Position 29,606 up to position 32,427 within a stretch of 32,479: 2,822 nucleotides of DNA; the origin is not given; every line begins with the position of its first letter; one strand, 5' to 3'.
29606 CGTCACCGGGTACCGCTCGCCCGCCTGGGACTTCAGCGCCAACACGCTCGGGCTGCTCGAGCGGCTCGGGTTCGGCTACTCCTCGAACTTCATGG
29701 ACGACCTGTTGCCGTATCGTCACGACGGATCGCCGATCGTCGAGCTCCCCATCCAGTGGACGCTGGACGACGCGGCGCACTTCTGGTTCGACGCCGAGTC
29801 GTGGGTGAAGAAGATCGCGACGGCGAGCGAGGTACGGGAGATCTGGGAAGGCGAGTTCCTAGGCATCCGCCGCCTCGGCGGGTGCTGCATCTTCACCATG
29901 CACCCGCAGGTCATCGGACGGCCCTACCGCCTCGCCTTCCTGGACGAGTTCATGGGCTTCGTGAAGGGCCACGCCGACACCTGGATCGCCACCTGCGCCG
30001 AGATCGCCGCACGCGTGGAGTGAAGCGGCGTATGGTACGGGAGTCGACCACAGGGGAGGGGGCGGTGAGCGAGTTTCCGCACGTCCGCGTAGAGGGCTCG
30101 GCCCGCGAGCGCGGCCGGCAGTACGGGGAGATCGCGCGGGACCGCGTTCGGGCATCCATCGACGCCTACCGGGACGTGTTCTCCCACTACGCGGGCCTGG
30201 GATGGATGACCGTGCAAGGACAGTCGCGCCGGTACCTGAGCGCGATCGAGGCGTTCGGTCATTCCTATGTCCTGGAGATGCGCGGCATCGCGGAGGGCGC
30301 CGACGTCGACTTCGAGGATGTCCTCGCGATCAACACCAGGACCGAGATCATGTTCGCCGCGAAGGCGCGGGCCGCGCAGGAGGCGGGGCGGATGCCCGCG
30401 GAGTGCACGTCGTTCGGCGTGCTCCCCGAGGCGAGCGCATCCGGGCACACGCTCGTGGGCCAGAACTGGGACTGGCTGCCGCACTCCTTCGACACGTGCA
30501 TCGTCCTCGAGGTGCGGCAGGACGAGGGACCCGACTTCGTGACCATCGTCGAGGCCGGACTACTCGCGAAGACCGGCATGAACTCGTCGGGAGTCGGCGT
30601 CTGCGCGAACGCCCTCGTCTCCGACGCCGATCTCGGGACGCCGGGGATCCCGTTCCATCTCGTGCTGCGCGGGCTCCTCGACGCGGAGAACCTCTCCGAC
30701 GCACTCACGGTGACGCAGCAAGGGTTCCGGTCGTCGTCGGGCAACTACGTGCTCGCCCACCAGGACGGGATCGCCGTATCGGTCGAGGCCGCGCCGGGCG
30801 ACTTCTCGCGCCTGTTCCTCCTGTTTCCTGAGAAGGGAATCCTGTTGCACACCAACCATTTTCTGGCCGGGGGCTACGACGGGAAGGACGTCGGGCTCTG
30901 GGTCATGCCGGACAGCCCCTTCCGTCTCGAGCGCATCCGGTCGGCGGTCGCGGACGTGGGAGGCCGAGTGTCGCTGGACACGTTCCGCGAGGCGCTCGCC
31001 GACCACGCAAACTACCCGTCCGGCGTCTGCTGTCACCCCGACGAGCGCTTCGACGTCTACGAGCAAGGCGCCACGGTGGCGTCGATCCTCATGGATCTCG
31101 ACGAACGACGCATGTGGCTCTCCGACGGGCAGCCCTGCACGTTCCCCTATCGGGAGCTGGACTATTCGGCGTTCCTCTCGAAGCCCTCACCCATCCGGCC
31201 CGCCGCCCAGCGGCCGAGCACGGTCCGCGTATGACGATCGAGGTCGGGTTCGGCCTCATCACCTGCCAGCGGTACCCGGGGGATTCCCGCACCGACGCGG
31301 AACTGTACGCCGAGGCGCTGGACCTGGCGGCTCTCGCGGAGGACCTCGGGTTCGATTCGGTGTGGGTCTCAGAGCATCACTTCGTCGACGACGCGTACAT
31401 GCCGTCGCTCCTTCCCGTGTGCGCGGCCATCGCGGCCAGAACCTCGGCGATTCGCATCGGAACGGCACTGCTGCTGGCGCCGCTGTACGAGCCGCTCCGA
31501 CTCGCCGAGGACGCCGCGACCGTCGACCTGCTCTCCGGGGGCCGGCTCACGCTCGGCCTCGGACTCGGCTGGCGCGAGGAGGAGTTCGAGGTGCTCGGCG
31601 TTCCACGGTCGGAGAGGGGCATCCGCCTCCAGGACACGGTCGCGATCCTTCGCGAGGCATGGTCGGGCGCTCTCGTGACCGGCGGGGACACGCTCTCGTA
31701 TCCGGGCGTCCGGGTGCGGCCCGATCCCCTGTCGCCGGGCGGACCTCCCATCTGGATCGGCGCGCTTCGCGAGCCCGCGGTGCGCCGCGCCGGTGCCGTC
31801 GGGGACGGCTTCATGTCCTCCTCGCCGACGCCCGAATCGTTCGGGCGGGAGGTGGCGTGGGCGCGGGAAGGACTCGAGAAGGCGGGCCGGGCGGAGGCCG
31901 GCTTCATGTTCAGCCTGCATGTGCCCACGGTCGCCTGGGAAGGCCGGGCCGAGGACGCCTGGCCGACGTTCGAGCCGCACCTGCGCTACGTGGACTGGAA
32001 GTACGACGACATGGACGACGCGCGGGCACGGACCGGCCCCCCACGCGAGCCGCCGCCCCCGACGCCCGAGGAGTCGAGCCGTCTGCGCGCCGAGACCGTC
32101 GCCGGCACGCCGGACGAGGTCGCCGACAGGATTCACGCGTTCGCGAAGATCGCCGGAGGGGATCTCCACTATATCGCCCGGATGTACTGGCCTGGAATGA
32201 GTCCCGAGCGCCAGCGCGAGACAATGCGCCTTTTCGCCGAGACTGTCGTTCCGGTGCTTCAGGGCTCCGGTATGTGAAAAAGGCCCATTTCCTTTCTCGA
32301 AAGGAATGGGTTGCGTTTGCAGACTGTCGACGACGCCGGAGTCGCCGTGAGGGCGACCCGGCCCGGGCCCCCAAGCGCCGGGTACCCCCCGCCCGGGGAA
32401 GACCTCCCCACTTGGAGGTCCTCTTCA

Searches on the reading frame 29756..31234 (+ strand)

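Call 10: search_protein_families(library=pfam, proteins=[window:29756-31234:+], max_evalue=0.0001)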
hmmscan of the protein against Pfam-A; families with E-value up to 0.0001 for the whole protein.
window:29756-31234:+ (492 aa): 1 family
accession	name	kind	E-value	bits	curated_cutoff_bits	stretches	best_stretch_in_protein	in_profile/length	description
PF03417.21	AAT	-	1e-21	78.1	23.2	1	231-460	6-223/225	Acyl-coenzyme A:6-aminopenicillanic acid acyl-transferase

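Call 73: search_protein_families(library=ncbifam, proteins=[window:29756-31234:+], max_evalue=0.001)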
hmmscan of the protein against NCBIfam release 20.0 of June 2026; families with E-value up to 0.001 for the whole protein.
window:29756-31234:+ (492 aa): 1 family
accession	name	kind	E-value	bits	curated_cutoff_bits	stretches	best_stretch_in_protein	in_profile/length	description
NF040521.1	C45_proenzyme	subfamily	6.1e-84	282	85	1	113-453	1-313/313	C45 family autoproteolytic acyltransferase/hydrolase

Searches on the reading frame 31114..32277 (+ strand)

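Call 10: search_protein_families(library=pfam, proteins=[window:31114-32277:+], max_evalue=0.0001)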
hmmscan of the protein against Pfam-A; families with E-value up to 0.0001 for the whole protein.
window:31114-32277:+ (387 aa): 1 family
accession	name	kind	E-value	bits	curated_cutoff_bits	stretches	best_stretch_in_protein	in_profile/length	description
PF00296.26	Bac_luciferase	-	1.7e-60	205.4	27.9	1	46-346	3-310/314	Luciferase-like monooxygenase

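Call 73: search_protein_families(library=ncbifam, proteins=[window:31114-32277:+], max_evalue=0.001)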
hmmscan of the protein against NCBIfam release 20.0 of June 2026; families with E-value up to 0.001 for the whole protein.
window:31114-32277:+ (387 aa): 33 families (the best 25 are shown)
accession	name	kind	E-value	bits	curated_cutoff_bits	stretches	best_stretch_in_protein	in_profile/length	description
TIGR03619.1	F420_Rv2161c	subfamily_domain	4e-46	157.6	166.9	1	70-270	2-218/247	TIGR03619 family F420-dependent LLM class oxidoreductase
TIGR04027.1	LLM_KPN_01858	hypoth_equivalog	7.3e-37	127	412.9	1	59-242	13-190/326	putative FMN-dependent luciferase-like monooxygenase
TIGR03621.1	F420_MSMEG_2516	subfamily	1.9e-26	92.9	213.15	1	66-216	14-156/295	TIGR03621 family F420-dependent LLM class oxidoreductase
NF002619.0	PRK02271.1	equivalog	5.1e-26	91.7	276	1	67-265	15-206/329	5,10-methylenetetrahydromethanopterin reductase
TIGR03571.1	lucif_BA3436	subfamily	6.6e-25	88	303.9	1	62-244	27-215/304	TIGR03571 family LLM class oxidoreductase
TIGR03560.1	F420_Rv1855c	subfamily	1.2e-24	87.4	231.4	1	62-261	9-219/227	TIGR03560 family F420-dependent LLM class oxidoreductase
TIGR04020.1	seco_metab_LLM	subfamily_domain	1.6e-24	86.7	244.45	1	59-298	12-255/341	MupA/Atu3671 family FMN-dependent luciferase-like monooxygenase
TIGR03857.1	F420_MSMEG_2249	hypoth_equivalog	1e-23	84.1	218.4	1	63-262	12-204/329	TIGR03857 family LLM class F420-dependent oxidoreductase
TIGR03555.1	F420_mer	equivalog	1.6e-21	77.1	348.7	1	69-261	15-201/325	5,10-methylenetetrahydromethanopterin reductase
TIGR04036.1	LLM_CE1758_fam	subfamily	2.9e-21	75.7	479.1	1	49-383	11-332/355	CE1758 family FMN-dependent luciferase-like monooxygenase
TIGR03558.1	oxido_grp_1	subfamily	1.7e-19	70.2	166.95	1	60-348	14-299/325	MsnO8 family LLM class oxidoreductase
NF052254.1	luciferase_Alph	exception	2.4e-19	69.7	600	1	54-207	10-164/354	luciferase subunit alpha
TIGR04024.1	F420_NP1902A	hypoth_equivalog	2.4e-19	69.2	345.4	1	66-279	15-222/330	TIGR04024 family LLM class F420-dependent oxidoreductase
TIGR03617.1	F420_MSMEG_2256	subfamily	1.6e-17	63.4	278.15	1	73-270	2-201/318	TIGR03617 family F420-dependent LLM class oxidoreductase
TIGR03564.1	F420_MSMEG_4879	subfamily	1.8e-17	63.9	234.25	1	71-260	4-188/265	TIGR03564 family F420-dependent LLM class oxidoreductase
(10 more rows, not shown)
